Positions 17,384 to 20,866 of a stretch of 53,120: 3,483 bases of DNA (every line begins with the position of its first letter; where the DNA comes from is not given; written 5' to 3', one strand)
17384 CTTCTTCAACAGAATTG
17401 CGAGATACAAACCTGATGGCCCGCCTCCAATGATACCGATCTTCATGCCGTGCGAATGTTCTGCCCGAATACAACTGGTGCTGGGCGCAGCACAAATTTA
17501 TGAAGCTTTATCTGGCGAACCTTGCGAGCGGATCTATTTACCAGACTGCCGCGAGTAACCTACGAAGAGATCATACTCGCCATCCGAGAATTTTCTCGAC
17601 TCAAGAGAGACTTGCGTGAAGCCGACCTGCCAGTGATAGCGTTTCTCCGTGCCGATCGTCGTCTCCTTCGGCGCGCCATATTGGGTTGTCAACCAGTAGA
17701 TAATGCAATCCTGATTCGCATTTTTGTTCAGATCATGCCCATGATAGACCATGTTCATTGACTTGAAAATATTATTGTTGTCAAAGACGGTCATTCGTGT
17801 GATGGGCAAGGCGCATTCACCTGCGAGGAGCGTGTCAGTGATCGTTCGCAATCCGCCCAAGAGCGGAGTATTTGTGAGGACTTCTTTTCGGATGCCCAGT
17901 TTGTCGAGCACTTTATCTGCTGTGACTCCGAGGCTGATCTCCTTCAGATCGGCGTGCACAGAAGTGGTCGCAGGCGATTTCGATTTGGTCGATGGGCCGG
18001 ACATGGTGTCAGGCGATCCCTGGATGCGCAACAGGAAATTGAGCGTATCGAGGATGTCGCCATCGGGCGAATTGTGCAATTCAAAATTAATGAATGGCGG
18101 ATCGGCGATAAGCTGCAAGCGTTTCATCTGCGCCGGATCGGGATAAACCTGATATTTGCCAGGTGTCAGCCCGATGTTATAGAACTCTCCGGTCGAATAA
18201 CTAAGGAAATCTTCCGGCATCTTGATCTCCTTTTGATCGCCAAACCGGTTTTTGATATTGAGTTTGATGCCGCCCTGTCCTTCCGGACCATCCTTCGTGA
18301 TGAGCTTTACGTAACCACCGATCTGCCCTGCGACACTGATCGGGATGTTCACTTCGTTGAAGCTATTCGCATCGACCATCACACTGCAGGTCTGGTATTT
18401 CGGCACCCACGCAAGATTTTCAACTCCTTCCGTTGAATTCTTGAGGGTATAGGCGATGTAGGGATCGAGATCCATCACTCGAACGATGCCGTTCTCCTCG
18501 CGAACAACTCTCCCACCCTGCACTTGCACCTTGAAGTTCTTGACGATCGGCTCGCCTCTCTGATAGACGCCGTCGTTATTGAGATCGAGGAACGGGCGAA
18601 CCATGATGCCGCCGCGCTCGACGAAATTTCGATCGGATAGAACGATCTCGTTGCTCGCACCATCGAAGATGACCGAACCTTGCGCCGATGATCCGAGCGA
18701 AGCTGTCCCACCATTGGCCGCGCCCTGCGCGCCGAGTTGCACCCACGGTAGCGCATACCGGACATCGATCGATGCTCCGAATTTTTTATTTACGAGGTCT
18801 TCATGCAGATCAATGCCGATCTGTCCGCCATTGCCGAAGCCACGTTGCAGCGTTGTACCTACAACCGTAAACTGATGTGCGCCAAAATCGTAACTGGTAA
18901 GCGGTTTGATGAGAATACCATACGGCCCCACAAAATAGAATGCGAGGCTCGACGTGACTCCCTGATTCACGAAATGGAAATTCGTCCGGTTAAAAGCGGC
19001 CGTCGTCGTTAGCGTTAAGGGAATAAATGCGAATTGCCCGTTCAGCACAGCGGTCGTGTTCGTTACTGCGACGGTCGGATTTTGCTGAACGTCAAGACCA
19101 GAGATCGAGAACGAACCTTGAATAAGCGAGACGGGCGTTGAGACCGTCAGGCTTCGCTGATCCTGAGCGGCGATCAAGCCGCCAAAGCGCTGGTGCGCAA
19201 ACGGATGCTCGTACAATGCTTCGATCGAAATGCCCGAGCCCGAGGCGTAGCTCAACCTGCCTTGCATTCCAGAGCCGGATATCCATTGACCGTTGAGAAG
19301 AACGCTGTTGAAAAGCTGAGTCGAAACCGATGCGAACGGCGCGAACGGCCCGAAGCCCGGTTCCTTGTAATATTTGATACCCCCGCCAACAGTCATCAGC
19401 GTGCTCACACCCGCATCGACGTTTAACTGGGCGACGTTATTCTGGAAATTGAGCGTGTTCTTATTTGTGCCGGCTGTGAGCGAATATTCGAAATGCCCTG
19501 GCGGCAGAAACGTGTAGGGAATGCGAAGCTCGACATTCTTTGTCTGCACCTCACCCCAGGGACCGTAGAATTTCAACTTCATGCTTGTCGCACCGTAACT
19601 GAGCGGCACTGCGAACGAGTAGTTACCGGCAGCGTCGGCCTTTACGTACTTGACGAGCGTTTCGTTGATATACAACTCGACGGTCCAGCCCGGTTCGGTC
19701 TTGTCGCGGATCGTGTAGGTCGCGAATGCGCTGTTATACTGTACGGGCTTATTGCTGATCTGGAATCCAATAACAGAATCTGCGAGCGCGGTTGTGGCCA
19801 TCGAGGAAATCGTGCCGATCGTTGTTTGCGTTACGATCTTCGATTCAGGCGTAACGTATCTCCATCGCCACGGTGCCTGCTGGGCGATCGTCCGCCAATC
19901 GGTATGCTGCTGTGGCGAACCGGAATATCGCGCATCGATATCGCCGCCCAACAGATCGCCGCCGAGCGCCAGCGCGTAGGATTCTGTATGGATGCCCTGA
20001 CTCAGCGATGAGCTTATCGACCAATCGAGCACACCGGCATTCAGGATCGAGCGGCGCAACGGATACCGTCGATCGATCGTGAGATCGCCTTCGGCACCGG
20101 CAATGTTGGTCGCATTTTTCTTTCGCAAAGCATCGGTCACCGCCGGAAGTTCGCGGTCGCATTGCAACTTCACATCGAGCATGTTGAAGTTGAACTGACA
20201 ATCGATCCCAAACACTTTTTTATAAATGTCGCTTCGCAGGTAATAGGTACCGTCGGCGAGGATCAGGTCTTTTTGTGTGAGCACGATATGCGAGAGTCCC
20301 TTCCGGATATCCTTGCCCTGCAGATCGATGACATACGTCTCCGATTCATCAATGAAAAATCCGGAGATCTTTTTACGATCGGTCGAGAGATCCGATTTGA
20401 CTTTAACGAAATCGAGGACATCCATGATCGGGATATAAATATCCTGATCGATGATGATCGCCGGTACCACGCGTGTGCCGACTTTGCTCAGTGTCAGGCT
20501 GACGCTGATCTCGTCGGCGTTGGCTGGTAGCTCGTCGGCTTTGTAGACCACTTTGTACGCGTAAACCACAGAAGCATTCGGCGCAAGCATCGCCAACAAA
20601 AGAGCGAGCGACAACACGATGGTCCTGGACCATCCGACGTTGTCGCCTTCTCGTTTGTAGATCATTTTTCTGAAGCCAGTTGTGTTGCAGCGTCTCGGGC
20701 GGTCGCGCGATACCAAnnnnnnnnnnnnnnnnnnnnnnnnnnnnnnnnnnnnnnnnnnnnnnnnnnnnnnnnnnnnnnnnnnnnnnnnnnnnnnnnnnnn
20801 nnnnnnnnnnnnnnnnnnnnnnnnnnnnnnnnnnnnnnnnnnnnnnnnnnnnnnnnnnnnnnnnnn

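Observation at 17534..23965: Putative chaperone-usher pilus built from DUF4402 subunits in an FCB-group bacterium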

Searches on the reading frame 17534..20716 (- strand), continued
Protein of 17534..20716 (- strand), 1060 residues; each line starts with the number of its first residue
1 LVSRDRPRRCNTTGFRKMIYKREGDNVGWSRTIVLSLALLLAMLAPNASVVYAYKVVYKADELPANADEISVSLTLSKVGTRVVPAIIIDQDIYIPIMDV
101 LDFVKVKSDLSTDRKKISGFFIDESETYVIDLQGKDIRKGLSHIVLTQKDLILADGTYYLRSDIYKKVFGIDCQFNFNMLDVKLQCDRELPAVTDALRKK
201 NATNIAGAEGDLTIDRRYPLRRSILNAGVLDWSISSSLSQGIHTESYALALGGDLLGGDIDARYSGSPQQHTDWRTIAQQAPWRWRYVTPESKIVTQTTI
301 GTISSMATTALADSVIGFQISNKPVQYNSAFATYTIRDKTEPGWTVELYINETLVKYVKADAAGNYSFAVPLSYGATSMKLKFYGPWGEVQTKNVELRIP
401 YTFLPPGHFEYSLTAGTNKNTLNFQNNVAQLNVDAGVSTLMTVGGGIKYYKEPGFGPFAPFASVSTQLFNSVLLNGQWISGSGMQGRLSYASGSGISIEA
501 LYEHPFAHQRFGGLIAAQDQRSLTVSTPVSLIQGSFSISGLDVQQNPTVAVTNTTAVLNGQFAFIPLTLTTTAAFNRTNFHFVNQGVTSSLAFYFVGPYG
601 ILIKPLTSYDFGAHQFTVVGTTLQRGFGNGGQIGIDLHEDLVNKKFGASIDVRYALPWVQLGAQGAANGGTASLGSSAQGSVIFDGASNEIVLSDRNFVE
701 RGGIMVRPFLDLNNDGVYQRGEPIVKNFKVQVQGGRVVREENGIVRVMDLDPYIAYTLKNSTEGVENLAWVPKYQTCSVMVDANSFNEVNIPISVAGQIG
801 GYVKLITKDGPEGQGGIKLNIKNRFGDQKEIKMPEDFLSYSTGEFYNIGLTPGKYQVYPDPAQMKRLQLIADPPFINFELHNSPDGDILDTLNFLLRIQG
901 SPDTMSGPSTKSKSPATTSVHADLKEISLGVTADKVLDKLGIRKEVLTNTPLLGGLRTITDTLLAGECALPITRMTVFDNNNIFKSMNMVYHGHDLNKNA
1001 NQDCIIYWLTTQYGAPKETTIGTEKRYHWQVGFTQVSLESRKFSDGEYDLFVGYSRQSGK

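Call 34: fold_search(model_id=the predicted structure, library=pdb)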
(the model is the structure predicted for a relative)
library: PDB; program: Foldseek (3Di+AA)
matches with E <= 10: 791; with E <= 0.001: 76
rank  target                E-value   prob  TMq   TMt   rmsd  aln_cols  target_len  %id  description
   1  9fw9_D                1.1e-25  1.00  0.38  0.54  14.7       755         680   12  Cryo-EM structure of the type 1 pilus assembly platform as part of the FimA-bound chaperone-usher pilus complex (FimDH (released 2025-06-04)
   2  3rfz_E                2.3e-25  1.00  0.38  0.48  19.9       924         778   13  Crystal structure of the FimD usher bound to its cognate FimC:FimH substrate (released 2011-06-01)
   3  9bog_D                3.0e-25  1.00  0.38  0.47  19.3       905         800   12  Structural basis for adhesin secretion by the outer-membrane usher in type 1 pili (released 2024-10-09)
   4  3rfz_B                7.1e-25  1.00  0.37  0.48  20.4       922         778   13  Crystal structure of the FimD usher bound to its cognate FimC:FimH substrate (released 2011-06-01)
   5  9fy9_D                2.8e-24  1.00  0.38  0.54  14.5       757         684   13  Cryo-EM structure of the type 1 chaperone-usher pilus FimD-tip complex (FimDHGFC) - Conformer 1 (released 2025-06-04)
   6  9fx8_D                5.5e-24  1.00  0.39  0.57  13.3       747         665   13  Cryo-EM structure of the FimI-bound type 1 pilus assembly platform complex - Local refinement (released 2025-06-04)
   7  9fxs_D                8.9e-24  1.00  0.37  0.55  13.6       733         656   13  Cryo-EM structure of the type 1 pilus complex including pilus rod and FimI-bound assembly platform after incorporation (released 2025-06-04)
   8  9fxb_D                2.2e-23  1.00  0.37  0.57  13.6       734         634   14  Cryo-EM structure of the type 1 pilus assembly platform as part of the FimI-bound chaperone-usher pilus complex (FimDH (released 2025-06-04)
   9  6e14_D                3.1e-23  1.00  0.36  0.44  22.5       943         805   12  Handover mechanism of the growing pilus by the bacterial outer membrane usher FimD (released 2018-10-17)
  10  7lhg_C                4.5e-23  1.00  0.36  0.46  20.5       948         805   13  Cryo-EM structure of E. coli P pilus tip assembly intermediate PapC-PapD-PapK-PapG in the first conformation (released 2021-08-11)
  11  7lhh_C                9.3e-19  1.00  0.37  0.46  17.0       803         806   15  Cryo-EM structure of E. coli P pilus tip assembly intermediate PapC-PapD-PapK-PapG in the second conformation (released 2021-08-11)
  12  7lhi_C                7.6e-18  1.00  0.36  0.50  20.1       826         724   13  Cryo-EM structure of E. coli P pilus tip assembly intermediate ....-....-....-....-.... (released 2021-08-11)
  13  6cd2_C                2.7e-16  1.00  0.31  0.42  11.2       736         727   13  Crystal structure of the PapC usher bound to the chaperone-adhesin PapD-PapG (released 2018-10-03)
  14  2vqi_B                8.1e-14  1.00  0.30  0.58   8.2       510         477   16  Structure of the P pilus usher (PapC) translocation pore (released 2008-05-27)
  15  2vqi_A                1.2e-13  1.00  0.29  0.56   8.4       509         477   14  Structure of the P pilus usher (PapC) translocation pore (released 2008-05-27)
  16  3ohn_A                5.0e-13  1.00  0.29  0.58   8.4       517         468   13  Crystal structure of the FimD translocation domain (released 2011-06-01)
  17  3ohn_B                2.2e-12  1.00  0.28  0.54   8.9       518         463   13  Crystal structure of the FimD translocation domain (released 2011-06-01)
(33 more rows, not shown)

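Call 52: search_solved_structures(query=A1, max_evalue=10, show_alignments=2)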
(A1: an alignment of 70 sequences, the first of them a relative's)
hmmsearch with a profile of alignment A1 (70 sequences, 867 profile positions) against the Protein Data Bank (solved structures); distinct sequences matched with E-value up to 10: 7.
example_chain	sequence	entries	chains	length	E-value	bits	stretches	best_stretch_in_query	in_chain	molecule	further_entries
10ps_A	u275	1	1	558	1.3e-08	36.4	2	764-809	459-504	Serine-aspartate repeat-containing protein D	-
7dm0_A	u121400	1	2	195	0.0014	19.8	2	284-333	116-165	Biofilm-associated surface protein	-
9c7v_B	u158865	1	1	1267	0.0054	17.9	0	755-808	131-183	BOS complex subunit NOMO2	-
2lyi_A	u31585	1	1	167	0.15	13.1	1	373-456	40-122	PROTEIN (entity)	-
6m3a_A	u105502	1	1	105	0.22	12.6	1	289-333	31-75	Biofilm-associated surface protein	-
6ltj_M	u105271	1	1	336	1.5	9.8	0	172-245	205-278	SWI/SNF-related matrix-associated actin-dependent regulator of chromatin subfamily B membe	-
6lth_M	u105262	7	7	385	2.1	9.3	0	172-245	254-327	SWI/SNF-related matrix-associated actin-dependent regulator of chromatin subfamily B membe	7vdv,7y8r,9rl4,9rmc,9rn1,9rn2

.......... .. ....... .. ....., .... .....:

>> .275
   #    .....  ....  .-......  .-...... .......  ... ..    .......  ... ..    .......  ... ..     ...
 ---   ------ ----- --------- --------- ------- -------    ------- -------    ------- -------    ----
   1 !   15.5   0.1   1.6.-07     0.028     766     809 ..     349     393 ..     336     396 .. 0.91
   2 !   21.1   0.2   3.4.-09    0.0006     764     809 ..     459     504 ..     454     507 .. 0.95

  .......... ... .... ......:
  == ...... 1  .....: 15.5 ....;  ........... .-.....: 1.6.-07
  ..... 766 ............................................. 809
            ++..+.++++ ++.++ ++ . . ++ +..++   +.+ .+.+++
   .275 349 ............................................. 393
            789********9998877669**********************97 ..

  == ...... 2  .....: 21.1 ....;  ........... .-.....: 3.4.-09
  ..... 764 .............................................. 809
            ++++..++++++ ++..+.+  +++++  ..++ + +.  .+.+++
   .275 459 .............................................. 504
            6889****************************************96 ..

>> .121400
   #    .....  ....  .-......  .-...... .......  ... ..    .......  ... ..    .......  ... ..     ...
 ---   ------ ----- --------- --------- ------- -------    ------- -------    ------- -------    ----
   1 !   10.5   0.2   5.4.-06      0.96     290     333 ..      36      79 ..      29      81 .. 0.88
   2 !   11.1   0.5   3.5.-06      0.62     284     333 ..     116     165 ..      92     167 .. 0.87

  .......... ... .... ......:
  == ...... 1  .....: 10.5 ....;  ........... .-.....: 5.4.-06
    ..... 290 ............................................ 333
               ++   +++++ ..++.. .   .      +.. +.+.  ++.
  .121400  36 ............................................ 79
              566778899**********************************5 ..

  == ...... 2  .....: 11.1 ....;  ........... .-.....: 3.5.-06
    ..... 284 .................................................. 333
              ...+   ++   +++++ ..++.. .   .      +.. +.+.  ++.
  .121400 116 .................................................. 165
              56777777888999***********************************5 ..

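Call 55: find_related_loci(query=A1, collection=genome_contigs, flank=6000)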
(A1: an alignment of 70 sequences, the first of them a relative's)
Query A1 (1043 aa) in genome_contigs; peptide patterns used: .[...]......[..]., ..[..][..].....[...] (x = any residue, [..] = any of these).
599 stretches matched a pattern (row limit reached: there are more); 584 encode a relative of the query (tblastn E <= 1e-3); the best 80 are kept; 80 distinct loci.
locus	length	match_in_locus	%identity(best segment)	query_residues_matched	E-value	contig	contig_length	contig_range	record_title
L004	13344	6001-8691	36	16-921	2e-168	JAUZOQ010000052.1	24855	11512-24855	MAG: Bacteroidota bacterium isolate bin140(14d) NELBBIGP_52, whole genome shotgun sequence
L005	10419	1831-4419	35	52-893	7e-168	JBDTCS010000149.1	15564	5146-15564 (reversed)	MAG: Candidatus Kapaibacterium sp. isolate cluster2_bin.161 k127_825431, whole genome shotgun sequence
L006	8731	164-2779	35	51-896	5e-156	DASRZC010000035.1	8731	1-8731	MAG TPA_asm: Candidatus Kapaibacterium sp. isolate SMAG_U14065 k141_1378886, whole genome shotgun sequence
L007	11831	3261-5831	35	52-882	2e-152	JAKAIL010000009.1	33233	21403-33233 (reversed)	MAG: Bacteroidetes bacterium isolate WY3.bin23 NODE_1956_length_33233_cov_1.505618, whole genome shotgun sequence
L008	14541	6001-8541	33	51-909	4e-147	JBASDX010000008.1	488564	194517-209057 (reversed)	MAG: Bacteroidales bacterium isolate MFD13472_ilm_asm_bin35 k127_80022, whole genome shotgun sequence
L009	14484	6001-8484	33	51-890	6e-142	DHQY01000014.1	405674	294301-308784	MAG TPA_asm: Bacteroidales bacterium UBA5326 UBA5326_contig_328, whole genome shotgun sequence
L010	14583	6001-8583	32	31-906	1e-140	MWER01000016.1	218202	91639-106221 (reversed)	MAG: Bacteroidetes bacterium ADurb.Bin037 BWX62_contig000016, whole genome shotgun sequence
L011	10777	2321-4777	33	48-880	3e-140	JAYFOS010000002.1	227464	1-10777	MAG: Rikenellaceae bacterium isolate 7L_34 c_7L_000000088023, whole genome shotgun sequence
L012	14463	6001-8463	34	50-879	7e-158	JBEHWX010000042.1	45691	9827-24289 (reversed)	MAG: Bacteroidota bacterium isolate ES1.bin.100 NODE_764_length_45691_cov_8.159721, whole genome shotgun sequence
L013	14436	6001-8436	34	51-879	9e-139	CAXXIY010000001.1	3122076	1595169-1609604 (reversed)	MAG: Prolixibacteraceae bacterium isolate cea4f4f7-a636-4361-ad53-f7a966cfbc34 genome assembly, contig: contig_1, whole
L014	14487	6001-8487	33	51-892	2e-138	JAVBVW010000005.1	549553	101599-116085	MAG: Bacteroidales bacterium isolate ZNE14_Bin4 all_Scaff005719, whole genome shotgun sequence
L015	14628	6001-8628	32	16-902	7e-138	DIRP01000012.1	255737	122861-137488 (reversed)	MAG TPA_asm: Bacteroidales bacterium UBA5433 UBA5433_contig_511, whole genome shotgun sequence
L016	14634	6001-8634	32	12-922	4e-138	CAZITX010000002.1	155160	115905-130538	MAG TPA_asm: uncultured Muribaculaceae bacterium isolate SRP241326_co1_340 genome assembly, contig: NODE_165_length_1551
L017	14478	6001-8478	32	41-880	5e-138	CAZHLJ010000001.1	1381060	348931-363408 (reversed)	MAG TPA_asm: uncultured Muribaculaceae bacterium isolate binchicken_co158_35 genome assembly, contig: NODE_2_length_1381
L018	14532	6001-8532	32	51-909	5e-138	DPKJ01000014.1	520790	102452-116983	MAG TPA_asm: Rikenellaceae bacterium isolate UBA12406 contig_110, whole genome shotgun sequence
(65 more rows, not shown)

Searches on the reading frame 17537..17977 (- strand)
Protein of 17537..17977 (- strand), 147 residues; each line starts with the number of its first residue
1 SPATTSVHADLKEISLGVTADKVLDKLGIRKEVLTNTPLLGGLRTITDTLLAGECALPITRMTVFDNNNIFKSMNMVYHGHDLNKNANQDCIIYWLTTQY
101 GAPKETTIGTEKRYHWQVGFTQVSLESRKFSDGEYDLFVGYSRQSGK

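Call 60: search_protein_families(library=pfam, proteins=[window:17537-17977:-], max_evalue=10)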
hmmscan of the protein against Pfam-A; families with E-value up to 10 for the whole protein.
seq(147 aa): 0 families

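Call 80: search_solved_structures(query=window:17537-17977:-, max_evalue=10)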
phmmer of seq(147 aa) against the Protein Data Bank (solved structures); distinct sequences matched with E-value up to 10: 2.
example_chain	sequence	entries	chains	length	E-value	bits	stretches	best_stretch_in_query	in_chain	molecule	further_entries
1stz_A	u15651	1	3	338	1.5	12.2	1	88-124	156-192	Heat-inducible transcription repressor hrcA homolog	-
6kac_Q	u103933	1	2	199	1.9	11.8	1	36-86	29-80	Oxygen-evolving enhancer protein 3, chloroplastic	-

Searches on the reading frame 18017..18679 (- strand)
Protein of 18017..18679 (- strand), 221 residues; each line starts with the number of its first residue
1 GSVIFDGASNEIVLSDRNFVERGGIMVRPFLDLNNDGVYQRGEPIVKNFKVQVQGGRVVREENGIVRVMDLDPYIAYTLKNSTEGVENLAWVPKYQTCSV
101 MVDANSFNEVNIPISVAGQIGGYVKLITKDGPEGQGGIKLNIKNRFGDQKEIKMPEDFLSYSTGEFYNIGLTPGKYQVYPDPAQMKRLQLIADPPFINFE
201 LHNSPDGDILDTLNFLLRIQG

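Call 60: search_protein_families(library=pfam, proteins=[window:18017-18679:-], max_evalue=10)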
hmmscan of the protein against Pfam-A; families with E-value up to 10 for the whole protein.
seq(221 aa): 1 family
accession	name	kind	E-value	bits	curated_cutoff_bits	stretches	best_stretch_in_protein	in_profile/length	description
PF17210.9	SdrD_B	-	0.058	14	29.7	1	30-55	8-35/112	SdrD B-like domain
